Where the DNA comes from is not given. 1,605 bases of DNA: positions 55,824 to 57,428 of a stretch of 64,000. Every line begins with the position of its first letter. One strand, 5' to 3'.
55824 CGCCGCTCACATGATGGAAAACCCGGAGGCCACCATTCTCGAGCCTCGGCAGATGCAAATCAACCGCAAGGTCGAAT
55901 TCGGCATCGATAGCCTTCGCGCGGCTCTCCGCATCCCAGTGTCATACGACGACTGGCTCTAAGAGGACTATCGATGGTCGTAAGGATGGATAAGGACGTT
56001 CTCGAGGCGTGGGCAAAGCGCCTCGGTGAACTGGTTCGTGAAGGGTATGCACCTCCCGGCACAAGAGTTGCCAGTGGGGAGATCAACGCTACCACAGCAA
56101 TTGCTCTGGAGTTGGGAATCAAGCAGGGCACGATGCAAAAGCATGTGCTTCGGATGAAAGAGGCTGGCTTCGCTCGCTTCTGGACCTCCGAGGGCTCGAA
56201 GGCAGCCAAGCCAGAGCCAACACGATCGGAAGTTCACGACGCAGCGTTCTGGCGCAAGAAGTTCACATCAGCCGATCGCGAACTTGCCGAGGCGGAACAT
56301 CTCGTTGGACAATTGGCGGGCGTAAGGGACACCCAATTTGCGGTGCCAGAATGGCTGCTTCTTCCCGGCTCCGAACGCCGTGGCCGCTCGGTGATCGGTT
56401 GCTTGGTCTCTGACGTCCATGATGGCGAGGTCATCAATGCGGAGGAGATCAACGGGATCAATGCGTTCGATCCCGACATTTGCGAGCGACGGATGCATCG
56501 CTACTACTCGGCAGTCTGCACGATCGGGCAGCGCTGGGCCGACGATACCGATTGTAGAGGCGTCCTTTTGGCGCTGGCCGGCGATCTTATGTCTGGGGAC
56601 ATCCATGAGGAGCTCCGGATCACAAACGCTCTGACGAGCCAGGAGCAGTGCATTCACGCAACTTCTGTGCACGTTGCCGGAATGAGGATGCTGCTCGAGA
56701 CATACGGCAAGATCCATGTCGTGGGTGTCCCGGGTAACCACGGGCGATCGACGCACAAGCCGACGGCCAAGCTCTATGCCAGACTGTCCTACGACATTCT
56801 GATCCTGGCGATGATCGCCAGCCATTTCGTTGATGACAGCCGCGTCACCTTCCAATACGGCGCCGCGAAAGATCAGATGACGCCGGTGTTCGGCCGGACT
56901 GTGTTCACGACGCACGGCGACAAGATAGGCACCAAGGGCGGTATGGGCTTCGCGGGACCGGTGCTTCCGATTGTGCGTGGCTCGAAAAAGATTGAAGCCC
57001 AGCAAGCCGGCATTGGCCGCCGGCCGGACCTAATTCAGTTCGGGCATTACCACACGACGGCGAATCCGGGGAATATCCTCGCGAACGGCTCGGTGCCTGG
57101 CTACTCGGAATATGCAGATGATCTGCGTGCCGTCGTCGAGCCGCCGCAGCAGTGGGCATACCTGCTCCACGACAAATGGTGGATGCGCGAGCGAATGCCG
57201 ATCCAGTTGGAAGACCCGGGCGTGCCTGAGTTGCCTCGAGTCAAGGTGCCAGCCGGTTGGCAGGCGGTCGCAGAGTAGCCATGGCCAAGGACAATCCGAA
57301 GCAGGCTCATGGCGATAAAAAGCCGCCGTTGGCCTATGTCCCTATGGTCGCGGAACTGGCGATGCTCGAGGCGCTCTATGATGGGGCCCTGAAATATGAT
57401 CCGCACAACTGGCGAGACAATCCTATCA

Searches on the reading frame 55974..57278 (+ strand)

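Call 15: search_protein_families(library=phrogs, proteins=[window:55974-57278:+], max_evalue=0.001)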
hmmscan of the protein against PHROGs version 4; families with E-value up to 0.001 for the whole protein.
window:55974-57278:+ (434 aa): 1 family
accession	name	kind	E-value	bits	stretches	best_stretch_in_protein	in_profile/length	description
phrog_284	-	DNA, RNA and nucleotide metabolism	4.2e-32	112.5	1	137-412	128-394/398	exonuclease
